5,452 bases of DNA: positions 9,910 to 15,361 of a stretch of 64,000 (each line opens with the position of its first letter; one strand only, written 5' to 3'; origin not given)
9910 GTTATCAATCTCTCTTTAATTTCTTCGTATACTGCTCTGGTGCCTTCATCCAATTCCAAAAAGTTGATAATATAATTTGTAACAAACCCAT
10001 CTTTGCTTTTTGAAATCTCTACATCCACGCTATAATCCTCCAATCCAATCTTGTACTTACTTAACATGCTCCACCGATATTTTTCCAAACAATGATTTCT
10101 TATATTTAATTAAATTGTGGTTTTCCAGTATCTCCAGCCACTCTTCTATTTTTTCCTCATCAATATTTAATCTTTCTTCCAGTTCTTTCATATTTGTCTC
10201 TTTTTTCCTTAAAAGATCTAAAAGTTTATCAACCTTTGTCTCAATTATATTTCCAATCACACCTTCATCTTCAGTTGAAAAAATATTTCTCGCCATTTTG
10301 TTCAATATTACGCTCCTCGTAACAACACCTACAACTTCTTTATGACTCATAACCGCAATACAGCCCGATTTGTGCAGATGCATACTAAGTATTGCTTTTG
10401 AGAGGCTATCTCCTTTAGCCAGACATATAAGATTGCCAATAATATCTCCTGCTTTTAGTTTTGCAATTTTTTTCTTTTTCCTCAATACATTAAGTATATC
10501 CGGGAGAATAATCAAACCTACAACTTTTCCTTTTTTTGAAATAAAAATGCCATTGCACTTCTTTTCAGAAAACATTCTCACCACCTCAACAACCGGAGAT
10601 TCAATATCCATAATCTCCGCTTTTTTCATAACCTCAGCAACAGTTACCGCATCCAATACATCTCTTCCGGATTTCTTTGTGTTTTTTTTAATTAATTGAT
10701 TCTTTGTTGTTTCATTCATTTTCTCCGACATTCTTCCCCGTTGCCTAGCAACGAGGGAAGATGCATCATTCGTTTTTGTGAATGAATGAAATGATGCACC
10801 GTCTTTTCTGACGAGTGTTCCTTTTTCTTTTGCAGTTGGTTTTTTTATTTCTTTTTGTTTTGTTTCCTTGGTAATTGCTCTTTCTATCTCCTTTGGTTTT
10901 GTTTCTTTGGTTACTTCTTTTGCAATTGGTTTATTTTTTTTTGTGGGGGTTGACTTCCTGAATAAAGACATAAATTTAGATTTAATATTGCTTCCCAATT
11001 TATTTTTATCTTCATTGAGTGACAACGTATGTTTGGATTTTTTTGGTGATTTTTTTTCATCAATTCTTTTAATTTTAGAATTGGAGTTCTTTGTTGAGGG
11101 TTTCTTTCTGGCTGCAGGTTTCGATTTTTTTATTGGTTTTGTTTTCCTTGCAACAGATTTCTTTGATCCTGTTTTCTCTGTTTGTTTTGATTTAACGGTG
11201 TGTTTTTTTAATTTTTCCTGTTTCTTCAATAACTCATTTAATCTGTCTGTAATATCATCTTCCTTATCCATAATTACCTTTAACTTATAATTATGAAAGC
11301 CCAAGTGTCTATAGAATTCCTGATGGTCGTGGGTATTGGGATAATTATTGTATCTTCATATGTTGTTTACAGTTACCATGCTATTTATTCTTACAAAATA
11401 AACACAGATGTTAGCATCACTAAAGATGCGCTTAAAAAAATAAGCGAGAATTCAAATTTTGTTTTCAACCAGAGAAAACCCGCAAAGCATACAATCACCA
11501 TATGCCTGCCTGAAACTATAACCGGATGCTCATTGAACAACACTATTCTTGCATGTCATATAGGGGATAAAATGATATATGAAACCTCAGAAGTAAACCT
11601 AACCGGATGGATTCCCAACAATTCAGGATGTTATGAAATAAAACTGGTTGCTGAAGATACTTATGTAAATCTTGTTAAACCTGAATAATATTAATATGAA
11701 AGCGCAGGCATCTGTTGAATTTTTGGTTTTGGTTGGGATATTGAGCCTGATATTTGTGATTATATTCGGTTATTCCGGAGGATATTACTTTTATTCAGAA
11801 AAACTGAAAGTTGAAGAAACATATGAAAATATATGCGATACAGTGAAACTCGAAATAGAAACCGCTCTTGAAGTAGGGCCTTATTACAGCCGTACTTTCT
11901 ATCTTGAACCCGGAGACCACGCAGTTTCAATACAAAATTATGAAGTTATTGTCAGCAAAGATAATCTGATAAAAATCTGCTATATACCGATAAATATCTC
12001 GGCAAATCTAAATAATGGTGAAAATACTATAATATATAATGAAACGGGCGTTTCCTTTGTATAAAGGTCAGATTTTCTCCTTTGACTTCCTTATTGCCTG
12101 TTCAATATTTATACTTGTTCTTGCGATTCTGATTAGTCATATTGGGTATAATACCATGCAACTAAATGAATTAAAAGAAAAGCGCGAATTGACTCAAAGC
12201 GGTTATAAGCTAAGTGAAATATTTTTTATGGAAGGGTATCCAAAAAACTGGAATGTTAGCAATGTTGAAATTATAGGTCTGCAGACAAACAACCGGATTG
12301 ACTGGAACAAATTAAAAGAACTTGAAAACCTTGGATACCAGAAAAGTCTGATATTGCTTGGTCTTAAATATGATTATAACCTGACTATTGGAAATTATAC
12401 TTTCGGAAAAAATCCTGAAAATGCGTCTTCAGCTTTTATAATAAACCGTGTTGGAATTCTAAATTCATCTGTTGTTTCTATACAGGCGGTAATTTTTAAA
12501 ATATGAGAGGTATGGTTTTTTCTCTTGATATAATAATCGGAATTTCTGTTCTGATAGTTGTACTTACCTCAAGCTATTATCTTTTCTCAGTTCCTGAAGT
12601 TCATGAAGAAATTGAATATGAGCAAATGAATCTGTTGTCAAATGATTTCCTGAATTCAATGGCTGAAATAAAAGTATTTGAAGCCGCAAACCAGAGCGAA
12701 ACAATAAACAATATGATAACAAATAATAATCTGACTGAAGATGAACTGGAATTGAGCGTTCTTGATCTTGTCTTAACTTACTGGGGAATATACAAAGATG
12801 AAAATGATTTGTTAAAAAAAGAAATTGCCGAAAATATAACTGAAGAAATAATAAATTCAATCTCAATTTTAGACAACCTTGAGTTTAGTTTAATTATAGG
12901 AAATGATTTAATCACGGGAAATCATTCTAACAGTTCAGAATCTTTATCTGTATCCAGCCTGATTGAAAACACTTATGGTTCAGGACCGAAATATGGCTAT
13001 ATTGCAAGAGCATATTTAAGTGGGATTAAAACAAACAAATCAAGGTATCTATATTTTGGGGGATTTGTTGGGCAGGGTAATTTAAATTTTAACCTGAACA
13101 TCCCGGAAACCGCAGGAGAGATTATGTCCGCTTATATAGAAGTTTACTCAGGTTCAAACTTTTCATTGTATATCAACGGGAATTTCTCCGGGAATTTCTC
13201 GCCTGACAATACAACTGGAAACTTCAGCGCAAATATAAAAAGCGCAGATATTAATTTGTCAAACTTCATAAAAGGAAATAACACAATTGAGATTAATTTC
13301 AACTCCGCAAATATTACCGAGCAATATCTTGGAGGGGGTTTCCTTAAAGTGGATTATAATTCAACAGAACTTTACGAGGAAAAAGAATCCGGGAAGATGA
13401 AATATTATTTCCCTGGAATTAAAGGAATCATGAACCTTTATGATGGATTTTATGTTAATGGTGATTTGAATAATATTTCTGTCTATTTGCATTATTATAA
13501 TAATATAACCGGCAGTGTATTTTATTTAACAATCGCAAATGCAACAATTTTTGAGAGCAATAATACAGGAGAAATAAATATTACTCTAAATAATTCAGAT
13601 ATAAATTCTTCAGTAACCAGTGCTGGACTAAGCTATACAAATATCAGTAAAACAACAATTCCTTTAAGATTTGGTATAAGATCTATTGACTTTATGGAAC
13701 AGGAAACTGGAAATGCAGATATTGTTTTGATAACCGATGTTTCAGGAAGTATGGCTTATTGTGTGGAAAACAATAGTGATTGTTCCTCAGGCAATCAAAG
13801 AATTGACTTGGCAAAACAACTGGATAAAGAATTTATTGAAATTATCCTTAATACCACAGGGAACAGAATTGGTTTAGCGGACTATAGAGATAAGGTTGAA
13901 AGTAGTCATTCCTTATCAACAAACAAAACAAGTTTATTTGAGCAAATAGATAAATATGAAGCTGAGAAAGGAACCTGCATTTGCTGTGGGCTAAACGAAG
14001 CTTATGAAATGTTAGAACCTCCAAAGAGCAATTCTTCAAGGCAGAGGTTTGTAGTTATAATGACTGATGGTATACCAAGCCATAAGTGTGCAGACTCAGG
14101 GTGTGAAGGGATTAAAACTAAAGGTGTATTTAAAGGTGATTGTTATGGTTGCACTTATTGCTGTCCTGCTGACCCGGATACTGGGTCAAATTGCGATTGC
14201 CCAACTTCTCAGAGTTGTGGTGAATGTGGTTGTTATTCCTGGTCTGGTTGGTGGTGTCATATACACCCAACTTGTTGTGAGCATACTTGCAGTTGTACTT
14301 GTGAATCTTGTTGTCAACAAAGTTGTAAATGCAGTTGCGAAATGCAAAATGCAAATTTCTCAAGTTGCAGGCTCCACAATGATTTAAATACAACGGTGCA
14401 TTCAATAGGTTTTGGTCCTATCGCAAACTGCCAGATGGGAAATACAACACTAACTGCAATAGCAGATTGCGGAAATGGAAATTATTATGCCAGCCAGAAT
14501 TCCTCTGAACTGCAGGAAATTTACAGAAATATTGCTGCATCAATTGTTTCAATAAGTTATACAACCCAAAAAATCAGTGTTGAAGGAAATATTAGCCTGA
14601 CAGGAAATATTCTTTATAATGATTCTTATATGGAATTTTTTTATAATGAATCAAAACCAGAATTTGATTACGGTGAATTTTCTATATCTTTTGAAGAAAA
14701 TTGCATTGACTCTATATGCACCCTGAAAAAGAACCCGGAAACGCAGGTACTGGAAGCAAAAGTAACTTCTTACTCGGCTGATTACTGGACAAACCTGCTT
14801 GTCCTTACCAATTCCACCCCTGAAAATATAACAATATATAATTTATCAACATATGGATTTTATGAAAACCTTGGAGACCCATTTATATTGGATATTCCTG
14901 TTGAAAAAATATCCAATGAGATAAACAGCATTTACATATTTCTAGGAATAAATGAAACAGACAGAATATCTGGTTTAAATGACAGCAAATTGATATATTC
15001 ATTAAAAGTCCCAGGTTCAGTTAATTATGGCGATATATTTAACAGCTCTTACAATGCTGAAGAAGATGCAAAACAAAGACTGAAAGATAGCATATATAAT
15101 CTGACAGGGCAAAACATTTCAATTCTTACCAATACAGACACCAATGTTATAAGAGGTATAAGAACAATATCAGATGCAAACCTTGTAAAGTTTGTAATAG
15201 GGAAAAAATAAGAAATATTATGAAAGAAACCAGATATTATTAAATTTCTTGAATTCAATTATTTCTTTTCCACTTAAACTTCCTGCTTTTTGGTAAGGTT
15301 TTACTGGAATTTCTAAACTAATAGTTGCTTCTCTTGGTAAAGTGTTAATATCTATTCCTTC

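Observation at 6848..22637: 16-kb Epd/Tad-like type IV filament locus loaded with adhesin-type proteins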

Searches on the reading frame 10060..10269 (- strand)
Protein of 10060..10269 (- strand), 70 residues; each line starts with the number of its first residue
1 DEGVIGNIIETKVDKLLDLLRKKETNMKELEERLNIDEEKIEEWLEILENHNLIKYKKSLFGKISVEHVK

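Call 89: search_solved_structures(query=A7, max_evalue=1)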
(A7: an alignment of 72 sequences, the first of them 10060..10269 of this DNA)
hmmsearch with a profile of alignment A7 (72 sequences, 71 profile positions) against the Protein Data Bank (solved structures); distinct sequences matched with E-value up to 1: 124 (the best 60 are shown).
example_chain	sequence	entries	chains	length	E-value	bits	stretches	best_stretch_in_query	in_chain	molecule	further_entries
1i1g_A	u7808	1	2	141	4.6e-06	29.5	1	16-56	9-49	TRANSCRIPTIONAL REGULATOR LRPA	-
7olc_SZ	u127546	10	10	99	9.7e-05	25.3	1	13-56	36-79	40S ribosomal protein S25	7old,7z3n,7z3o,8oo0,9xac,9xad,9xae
6zj3_Sa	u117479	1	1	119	0.00012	25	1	14-56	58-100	Ribosomal protein eS25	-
2efq_A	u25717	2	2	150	0.00016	24.6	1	15-67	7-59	150aa long hypothetical transcriptional regulator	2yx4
2efo_A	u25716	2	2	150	0.00016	24.6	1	15-67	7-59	150aa long hypothetical transcriptional regulator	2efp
2e7w_A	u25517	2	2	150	0.00016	24.6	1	15-67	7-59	150aa long hypothetical transcriptional regulator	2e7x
2pmh_A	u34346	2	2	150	0.00016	24.6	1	15-67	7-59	150aa long hypothetical transcriptional regulator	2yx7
1mkm_A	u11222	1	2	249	0.00017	24.5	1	19-55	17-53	IclR transcriptional regulator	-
2efn_A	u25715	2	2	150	0.0002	24.3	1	15-67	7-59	150aa long hypothetical transcriptional regulator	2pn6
1s3j_A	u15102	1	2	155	0.00022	24.2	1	17-56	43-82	YusO protein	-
1uly_A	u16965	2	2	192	0.00037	23.4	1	15-64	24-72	hypothetical protein PH1932 | hypothetical transcription regulator protein, PH1932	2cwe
2p4w_A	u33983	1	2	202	0.00048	23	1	23-58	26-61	Transcriptional regulatory protein arsR family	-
7r81_a2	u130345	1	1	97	0.0011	22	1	12-56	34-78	40S ribosomal protein S25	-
6cmv_A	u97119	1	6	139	0.0024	20.8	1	16-58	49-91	Transcriptional regulator Lrs14-like protein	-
9ygm_Sa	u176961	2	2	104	0.0026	20.7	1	12-56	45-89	40S ribosomal protein eS25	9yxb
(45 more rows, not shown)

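Call 90: search_protein_families(library=ncbifam, alignment_id=A7, max_evalue=0.01)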
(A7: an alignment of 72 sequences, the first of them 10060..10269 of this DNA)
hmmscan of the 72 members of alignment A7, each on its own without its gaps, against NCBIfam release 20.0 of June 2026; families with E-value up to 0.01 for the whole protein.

A. member 1, window:10060-10269:- (70 aa): 7 families
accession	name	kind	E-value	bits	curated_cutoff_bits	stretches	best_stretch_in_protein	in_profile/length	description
NF033788.1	HTH_metalloreg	subfamily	5e-05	23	55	1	15-58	15-59/77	metalloregulator ArsR/SmtB family transcription factor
NF040939.2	trans_reg_lrs14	equivalog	0.00043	20.3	90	1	7-59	18-71/103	Lrs14 family HTH-type transcriptional regulator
NF033789.1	repress_SdpR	subfamily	0.001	18.9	100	1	15-58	12-55/79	autorepressor SdpR family transcription factor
NF053606.1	Sta1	subfamily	0.0035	17.4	80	1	7-59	17-69/100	Sta1 family transcriptional regulator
TIGR02702.1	SufR_cyano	equivalog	0.0041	16.8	178.8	1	11-62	2-53/208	iron-sulfur cluster biosynthesis transcriptional regulator SufR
NF033897.1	GUMAP_C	equivalog_domain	0.0044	15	200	1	11-60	28-77/733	GUMAP protein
TIGR04543.1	ketoArg_3Met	equivalog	0.0071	15.5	425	1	15-61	28-75/336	2-ketoarginine methyltransferase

B. families by the number of members that match (of 72 scanned): 51 families (the first 25 are shown)
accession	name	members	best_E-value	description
NF040939.2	trans_reg_lrs14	29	1e-05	Lrs14 family HTH-type transcriptional regulator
TIGR01884.1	cas_HTH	20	1e-06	CRISPR-associated CARF protein Csa3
NF003210.0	PRK04172.1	14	0.0021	phenylalanine--tRNA ligase subunit alpha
NF033788.1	HTH_metalloreg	11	2.9e-05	metalloregulator ArsR/SmtB family transcription factor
NF041395.1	TranRegLrpA1_Halo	6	0.00012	HTH-type transcriptional regulator LrpA1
NF040820.1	trans_reg_LrpA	6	0.00016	HTH-type transcriptional regulator LrpA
NF053606.1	Sta1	6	0.00043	Sta1 family transcriptional regulator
NF053609.1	Sul12a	5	8.4e-05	Sul12a family chromatin-organizing protein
NF053660.1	ORF80_fam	5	0.0043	ORF80 family leucine zipper DNA-binding protein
NF049902.1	FTL_1293_fam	4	9.2e-05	FTL_1293 family small RNA FtrC-regulated protein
TIGR02702.1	SufR_cyano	4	0.00036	iron-sulfur cluster biosynthesis transcriptional regulator SufR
TIGR04543.1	ketoArg_3Met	4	0.003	2-ketoarginine methyltransferase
NF041397.1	TranRegGlpR_Halo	3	7.7e-05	HTH-type transcriptional regulator GlpR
NF033789.1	repress_SdpR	3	0.00011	autorepressor SdpR family transcription factor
NF045919.1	HphnlacHdxRed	3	0.00026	p-hydroxyphenylacetate 3-hydroxylase reductase component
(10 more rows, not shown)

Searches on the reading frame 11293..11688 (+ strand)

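Call 4: search_protein_families(library=pfam, proteins=[window:11293-11688:+], max_evalue=0.1)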
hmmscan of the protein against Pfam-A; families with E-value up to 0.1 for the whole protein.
window:11293-11688:+ (131 aa): 1 family
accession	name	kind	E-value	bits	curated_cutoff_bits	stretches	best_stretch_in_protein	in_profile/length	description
PF22809.1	DUF7014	-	0.066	13.5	27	1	28-87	24-83/137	Domain of unknown function (DUF7014)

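Call 11: search_protein_families(library=ncbifam, proteins=[window:11293-11688:+], max_evalue=0.1)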
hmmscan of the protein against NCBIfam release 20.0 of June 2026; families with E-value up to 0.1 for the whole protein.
window:11293-11688:+ (131 aa): 2 families
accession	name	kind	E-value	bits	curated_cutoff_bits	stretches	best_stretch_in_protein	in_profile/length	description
NF008475.0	PRK11372.1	equivalog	0.032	14.3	168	1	65-127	4-64/109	C-type lysozyme inhibitor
TIGR01673.1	holin_LLH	equivalog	0.085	13.3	34.75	0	8-54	3-51/108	phage holin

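Call 37: search_protein_families(library=pfam, alignment_id=A2, max_evalue=0.1)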
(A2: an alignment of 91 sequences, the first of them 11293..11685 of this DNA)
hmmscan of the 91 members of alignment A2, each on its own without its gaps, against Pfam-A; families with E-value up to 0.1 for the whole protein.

A. member 1, window:11293-11685:+ (131 aa): 1 family
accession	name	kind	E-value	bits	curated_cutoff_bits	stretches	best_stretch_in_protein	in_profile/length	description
PF22809.1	DUF7014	-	0.066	13.5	27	1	28-87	24-83/137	Domain of unknown function (DUF7014)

B. families by the number of members that match (of 91 scanned): 51 families (the first 25 are shown)
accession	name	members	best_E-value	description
PF04021.17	Class_IIIsignal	24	4.1e-05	Class III signal peptide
PF23928.1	DUF7266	10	1.9e-08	Family of unknown function (DUF7266)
PF23958.1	DUF7287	10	0.0004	Family of unknown function (DUF7287)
PF05299.18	Peptidase_M61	3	0.026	M61 glycyl aminopeptidase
PF16339.10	DUF4969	2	0.00089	Domain of unknown function (DUF4969)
PF23960.2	DUF7289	2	0.0063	Family of unknown function (DUF7289)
PF14221.11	DUF4330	2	0.012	Domain of unknown function (DUF4330)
PF07811.17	TadE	2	0.026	TadE-like protein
PF07074.17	TRAP-gamma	1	0.0024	Translocon-associated protein, gamma subunit (TRAP-gamma)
PF00822.25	PMP22_Claudin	1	0.0036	PMP-22/EMP/MP20/Claudin family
PF16954.10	HRG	1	0.004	Haem-transporter, endosomal/lysosomal, haem-responsive gene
PF13071.11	DUF3935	1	0.0047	Protein of unknown function (DUF3935)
PF14030.11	DUF4245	1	0.0057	Protein of unknown function (DUF4245)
PF08391.16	Ly49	1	0.007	Ly49-like protein, N-terminal region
PF11683.13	DUF3278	1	0.008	Protein of unknown function (DUF3278)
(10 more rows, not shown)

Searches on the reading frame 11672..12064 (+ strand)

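Call 4: search_protein_families(library=pfam, proteins=[window:11672-12064:+], max_evalue=0.1)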
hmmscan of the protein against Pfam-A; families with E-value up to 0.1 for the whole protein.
window:11672-12064:+ (130 aa): 2 families
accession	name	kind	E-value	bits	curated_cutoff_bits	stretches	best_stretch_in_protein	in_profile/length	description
PF17906.7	HTH_48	-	0.019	15.5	24.1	1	39-59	10-30/50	HTH domain in Mos1 transposase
PF10326.15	7TM_GPCR_Str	-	0.058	13.2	22.4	1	17-107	124-212/307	Serpentine type 7TM GPCR chemoreceptor Str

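Call 11: search_protein_families(library=ncbifam, proteins=[window:11672-12064:+], max_evalue=0.1)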
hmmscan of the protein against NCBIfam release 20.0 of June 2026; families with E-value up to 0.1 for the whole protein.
window:11672-12064:+ (130 aa): 1 family
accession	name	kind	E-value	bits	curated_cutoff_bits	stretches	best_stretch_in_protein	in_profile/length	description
NF010708.0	PRK14110.1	equivalog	0.056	12.9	445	1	27-123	115-210/291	F0F1 ATP synthase subunit gamma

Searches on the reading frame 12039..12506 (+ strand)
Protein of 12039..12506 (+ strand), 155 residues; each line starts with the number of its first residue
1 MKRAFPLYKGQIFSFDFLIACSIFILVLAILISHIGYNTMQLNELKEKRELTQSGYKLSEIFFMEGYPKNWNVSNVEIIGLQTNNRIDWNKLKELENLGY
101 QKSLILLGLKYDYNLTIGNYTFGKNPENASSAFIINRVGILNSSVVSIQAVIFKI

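Call 4: search_protein_families(library=pfam, proteins=[window:12039-12506:+], max_evalue=0.1)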
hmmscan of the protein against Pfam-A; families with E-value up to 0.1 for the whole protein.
window:12039-12506:+ (155 aa): 0 families

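Call 11: search_protein_families(library=ncbifam, proteins=[window:12039-12506:+], max_evalue=0.1)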
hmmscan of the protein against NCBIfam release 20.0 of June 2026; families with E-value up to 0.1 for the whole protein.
window:12039-12506:+ (155 aa): 1 family
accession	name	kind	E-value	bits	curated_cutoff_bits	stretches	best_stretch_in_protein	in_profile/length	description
NF041013.1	T4P_ComGE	equivalog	0.0013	18.8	49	1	15-56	9-50/83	competence type IV pilus minor pilin ComGE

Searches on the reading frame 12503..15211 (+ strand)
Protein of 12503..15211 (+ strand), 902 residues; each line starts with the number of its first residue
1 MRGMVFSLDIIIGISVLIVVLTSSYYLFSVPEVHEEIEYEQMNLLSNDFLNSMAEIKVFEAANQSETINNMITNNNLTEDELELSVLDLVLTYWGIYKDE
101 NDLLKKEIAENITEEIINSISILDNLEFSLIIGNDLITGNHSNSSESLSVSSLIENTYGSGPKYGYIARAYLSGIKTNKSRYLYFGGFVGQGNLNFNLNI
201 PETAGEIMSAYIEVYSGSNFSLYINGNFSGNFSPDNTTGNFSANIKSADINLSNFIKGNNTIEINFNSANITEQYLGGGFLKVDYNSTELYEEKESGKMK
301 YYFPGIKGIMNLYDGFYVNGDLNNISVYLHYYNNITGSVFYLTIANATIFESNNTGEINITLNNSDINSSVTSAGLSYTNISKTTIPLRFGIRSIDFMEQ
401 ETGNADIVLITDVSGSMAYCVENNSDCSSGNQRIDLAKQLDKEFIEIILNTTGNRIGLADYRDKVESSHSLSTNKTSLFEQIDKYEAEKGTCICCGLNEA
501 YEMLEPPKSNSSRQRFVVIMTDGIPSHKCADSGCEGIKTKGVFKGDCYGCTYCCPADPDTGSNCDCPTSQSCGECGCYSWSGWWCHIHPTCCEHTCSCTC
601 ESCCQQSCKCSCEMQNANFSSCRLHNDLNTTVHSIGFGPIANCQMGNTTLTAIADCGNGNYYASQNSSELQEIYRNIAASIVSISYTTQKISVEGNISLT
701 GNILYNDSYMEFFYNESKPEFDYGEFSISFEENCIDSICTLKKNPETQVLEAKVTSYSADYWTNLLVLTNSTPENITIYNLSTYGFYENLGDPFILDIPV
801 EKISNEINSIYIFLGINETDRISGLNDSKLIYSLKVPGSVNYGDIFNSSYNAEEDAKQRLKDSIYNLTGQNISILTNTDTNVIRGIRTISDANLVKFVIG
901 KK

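Call 4: search_protein_families(library=pfam, proteins=[window:12503-15211:+], max_evalue=0.1)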
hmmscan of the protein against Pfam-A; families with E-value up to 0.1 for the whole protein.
window:12503-15211:+ (902 aa): 3 families
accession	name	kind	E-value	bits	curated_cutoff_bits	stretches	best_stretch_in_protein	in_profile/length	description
PF13519.12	VWA_2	-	5e-11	43.6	27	1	407-523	1-106/107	von Willebrand factor type A domain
PF00092.34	VWA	-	4.4e-09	37.2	23.8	1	406-527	1-117/174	von Willebrand factor type A domain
PF20620.4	DUF6805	-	0.083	13.7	27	0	193-270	44-120/133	Family of unknown function (DUF6805)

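Call 53: search_protein_families(library=pfam, alignment_id=A5, max_evalue=0.001)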
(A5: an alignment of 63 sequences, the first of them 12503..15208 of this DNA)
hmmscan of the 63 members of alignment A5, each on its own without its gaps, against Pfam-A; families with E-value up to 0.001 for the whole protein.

A. member 1, window:12503-15208:+ (902 aa): 2 families
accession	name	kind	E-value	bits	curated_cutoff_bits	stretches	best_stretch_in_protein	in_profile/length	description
PF13519.12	VWA_2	-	5e-11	43.6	27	1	407-523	1-106/107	von Willebrand factor type A domain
PF00092.34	VWA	-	4.4e-09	37.2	23.8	1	406-527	1-117/174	von Willebrand factor type A domain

B. families by the number of members that match (of 63 scanned): 10 families
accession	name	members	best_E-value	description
PF13519.12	VWA_2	19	1.5e-15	von Willebrand factor type A domain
PF00092.34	VWA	18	3.4e-23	von Willebrand factor type A domain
PF13768.12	VWA_3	5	1.6e-06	von Willebrand factor type A domain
PF08309.17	LVIVD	4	1.9e-41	LVIVD repeat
PF21471.3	Reelin_subrepeat-B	1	7.8e-18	Reelin subrepeat B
PF20009.4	GEVED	1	3.2e-11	GEVED domain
PF07705.17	CARDB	1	1.8e-05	CARDB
PF06707.17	DUF1194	1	0.00024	Protein of unknown function (DUF1194)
PF11824.13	DUF3344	1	0.00038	Protein of unknown function (DUF3344)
PF09826.15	Beta_propel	1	0.00041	Beta propeller domain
